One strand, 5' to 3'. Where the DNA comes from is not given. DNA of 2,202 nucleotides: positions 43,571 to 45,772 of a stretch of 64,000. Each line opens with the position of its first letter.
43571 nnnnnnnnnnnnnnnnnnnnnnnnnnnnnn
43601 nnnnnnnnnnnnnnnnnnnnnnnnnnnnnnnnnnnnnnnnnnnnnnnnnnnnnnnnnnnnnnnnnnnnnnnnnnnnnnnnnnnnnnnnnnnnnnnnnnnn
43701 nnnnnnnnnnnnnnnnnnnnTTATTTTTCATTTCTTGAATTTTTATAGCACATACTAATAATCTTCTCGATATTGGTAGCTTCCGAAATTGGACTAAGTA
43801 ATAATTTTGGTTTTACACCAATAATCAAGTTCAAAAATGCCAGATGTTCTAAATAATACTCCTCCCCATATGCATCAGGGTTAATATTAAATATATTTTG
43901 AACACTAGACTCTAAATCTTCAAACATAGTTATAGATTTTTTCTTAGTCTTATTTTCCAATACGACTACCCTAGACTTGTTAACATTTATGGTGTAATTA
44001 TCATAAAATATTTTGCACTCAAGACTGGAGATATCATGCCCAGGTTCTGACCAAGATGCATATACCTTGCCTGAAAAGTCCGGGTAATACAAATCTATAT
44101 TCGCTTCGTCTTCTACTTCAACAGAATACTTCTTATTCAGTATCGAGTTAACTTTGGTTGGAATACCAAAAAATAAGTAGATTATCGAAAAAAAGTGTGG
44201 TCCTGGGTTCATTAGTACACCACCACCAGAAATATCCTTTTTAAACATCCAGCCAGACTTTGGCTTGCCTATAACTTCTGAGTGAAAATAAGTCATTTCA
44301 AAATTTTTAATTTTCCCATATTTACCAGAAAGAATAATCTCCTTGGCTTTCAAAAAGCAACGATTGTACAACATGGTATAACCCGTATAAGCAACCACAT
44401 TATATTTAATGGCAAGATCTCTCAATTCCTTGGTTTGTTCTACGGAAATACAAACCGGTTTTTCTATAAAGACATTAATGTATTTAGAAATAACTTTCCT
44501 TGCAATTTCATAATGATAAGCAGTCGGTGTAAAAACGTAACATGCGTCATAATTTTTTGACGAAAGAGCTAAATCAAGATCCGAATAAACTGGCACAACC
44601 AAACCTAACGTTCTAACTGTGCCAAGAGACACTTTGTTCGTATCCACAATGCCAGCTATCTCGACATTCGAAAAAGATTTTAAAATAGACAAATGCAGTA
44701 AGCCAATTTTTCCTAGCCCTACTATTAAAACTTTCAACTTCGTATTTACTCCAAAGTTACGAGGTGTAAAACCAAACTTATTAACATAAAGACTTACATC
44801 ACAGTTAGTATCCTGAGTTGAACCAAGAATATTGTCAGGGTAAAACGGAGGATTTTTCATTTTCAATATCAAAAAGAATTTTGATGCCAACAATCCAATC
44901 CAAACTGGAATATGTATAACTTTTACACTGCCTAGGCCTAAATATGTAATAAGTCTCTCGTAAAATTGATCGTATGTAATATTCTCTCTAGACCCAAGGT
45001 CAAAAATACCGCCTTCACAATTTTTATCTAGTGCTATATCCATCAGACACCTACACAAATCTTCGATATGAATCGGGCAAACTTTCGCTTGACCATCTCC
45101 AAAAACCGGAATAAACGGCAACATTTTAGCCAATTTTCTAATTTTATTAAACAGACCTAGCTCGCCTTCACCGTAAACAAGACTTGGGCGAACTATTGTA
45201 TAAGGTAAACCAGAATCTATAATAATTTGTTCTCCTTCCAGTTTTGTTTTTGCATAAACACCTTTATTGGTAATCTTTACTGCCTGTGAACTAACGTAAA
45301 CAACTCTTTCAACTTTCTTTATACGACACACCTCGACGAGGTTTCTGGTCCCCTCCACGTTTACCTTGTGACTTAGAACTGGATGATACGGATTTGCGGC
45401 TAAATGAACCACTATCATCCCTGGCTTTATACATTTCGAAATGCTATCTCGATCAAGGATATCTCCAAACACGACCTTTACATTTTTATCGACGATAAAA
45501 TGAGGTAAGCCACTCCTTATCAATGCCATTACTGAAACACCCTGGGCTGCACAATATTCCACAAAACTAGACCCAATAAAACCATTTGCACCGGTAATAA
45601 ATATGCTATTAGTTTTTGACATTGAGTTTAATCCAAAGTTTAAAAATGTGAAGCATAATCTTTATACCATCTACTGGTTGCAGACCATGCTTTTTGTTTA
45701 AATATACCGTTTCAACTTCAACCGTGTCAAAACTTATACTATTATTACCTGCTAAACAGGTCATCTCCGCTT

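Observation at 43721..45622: Single-polypeptide fusion of an SDR sugar epimerase/dehydratase with a Gfo/Idh/MocA oxidoreductase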

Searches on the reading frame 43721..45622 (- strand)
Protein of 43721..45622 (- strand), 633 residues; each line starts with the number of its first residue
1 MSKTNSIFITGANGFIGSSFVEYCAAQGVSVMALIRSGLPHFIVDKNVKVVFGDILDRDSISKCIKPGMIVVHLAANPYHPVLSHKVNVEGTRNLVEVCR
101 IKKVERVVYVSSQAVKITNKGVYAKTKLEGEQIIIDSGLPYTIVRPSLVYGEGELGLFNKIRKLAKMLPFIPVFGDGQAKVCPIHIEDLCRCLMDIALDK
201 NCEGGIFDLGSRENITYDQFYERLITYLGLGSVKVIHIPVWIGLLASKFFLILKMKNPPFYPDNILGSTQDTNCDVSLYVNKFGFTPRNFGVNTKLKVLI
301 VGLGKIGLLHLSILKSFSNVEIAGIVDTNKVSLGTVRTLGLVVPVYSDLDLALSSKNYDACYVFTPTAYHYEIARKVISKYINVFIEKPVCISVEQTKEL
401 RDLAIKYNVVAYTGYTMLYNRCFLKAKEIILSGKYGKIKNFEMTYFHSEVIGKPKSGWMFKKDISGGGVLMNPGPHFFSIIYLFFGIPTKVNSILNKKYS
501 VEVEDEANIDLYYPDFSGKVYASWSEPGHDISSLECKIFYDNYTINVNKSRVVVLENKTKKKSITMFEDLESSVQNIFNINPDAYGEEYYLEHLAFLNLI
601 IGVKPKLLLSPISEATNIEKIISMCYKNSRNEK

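Call 3: search_protein_families(library=pfam, proteins=[window:43721-45622:-], max_evalue=0.01)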
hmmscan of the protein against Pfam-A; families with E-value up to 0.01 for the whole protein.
window:43721-45622:- (633 aa): 11 families
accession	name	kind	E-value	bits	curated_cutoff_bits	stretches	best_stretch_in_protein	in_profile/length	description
PF01370.27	Epimerase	-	2.1e-25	90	20.9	1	7-207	1-237/240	NAD dependent epimerase/dehydratase family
PF01408.29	GFO_IDH_MocA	-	1.8e-22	80.7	24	1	296-414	1-119/120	Oxidoreductase family, NAD-binding Rossmann fold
PF04321.23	RmlD_sub_bind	-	2.8e-17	63.2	27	1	7-220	3-223/287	RmlD substrate binding domain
PF13460.12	NAD_binding_10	-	3.4e-17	63.4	27.2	1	11-149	1-146/184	NAD(P)H-binding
PF01073.25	3Beta_HSD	-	2.1e-16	60.3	22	1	9-120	2-124/280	3-beta hydroxysteroid dehydrogenase/isomerase family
PF22725.1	GFO_IDH_MocA_C3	-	2.7e-16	60.1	27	1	423-539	1-117/124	GFO/IDH/MocA C-terminal domain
PF07993.18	NAD_binding_4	-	1.1e-12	48.2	20.1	2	121-168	175-226/258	Male sterility protein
PF05368.20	NmrA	-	2.3e-10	41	27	1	4-149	2-148/298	NmrA-like family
PF16363.11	GDP_Man_Dehyd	-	1.4e-09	38.3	27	1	8-113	1-130/332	GDP-mannose 4,6 dehydratase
PF02719.21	Polysacc_synt_2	-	5.2e-08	32.8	20.2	1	7-135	1-150/293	Polysaccharide biosynthesis protein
PF02894.22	GFO_IDH_MocA_C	-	3.6e-05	24.1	22.9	1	427-631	1-212/218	Oxidoreductase family, C-terminal alpha/beta domain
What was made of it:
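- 44753..45622 (-): SDR half of the fusion (residues 1-290): extended SDR of the NDUFA9/HpnA-like type with GxxGxxG, Ser111, Tyr123, Lys127 and Arg36 after beta2. Pfam Epimerase residues 7-207 (call 3).
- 43721..44752 (-): Gfo/Idh/MocA half of the fusion (residues 291-633 plus stop): NAD-type sugar-ring dehydrogenase with GxGxxG, Asp327, Glu387-Lys388-Pro389, Asn472 and His476. Pfam PF01408 and PF22725 (call 3).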

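Call 4: search_protein_families(library=ncbifam, proteins=[window:43721-45622:-], max_evalue=0.01)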
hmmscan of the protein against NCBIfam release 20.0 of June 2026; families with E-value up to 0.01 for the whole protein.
window:43721-45622:- (633 aa): 33 families (the best 25 are shown)
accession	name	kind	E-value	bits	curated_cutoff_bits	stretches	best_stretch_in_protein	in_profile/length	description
NF040723.1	UDP-GlcNAcDh_Arch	equivalog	2.8e-21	76.4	450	1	296-534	1-226/302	UDP-N-acetylglucosamine 3-dehydrogenase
TIGR03466.1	HpnA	hypoth_equivalog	4e-19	68.7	367.65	1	7-122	3-124/327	hopanoid-associated sugar epimerase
TIGR04380.1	myo_inos_iolG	equivalog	1.5e-18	66.8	355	1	295-444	1-151/330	inositol 2-dehydrogenase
NF042423.1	oxyalk_red_Shew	equivalog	6.1e-16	58.4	580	1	2-118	6-124/331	2-alkyl-3-oxoalkanoate reductase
TIGR04180.1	EDH_00030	hypoth_equivalog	7.5e-15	54.8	475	1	7-120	1-129/297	NAD-dependent 4,6-dehydratase LegB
NF007574.0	PRK10206.1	equivalog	8.5e-15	54.6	352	1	346-522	54-225/345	oxidoreductase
NF042422.1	oxyalk_red_OleD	equivalog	9.5e-15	54.8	580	1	7-116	3-114/329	2-alkyl-3-oxoalkanoate reductase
NF004520.0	PRK05865.1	equivalog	1e-12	46.8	1509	1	7-219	3-193/854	sugar epimerase family protein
NF052479.1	LevoglcsnDh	equivalog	5.5e-12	45.1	650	1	354-496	70-213/386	levoglucosan dehydrogenase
NF041392.1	XylDh_Gfo6_Halo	equivalog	7.8e-12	44.6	350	1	354-471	79-198/350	D-xylose 1-dehydrogenase Gfo6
NF008607.0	PRK11579.1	subfamily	1.5e-11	43.9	330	1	294-496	3-200/346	oxidoreductase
NF052578.1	StrlDmthSdmBMthl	equivalog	1.4e-10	41.5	600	1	8-121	4-123/328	sterol demethylase protein SdmB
TIGR01214.1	rmlD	equivalog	2.3e-10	40.1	224.05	1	7-224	2-222/285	dTDP-4-dehydrorhamnose reductase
TIGR01181.1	dTDP_gluc_dehyt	equivalog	1.2e-09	37.8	365.1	1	7-229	2-262/321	dTDP-glucose 4,6-dehydratase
TIGR01746.1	Thioester-redct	subfamily_domain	1.9e-09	37.2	213.35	1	85-161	109-207/371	thioester reductase domain-containing protein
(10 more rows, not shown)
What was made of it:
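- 44753..45622 (-): The best NCBIfam hits are HpnA 4e-19 and OleD (call 4).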
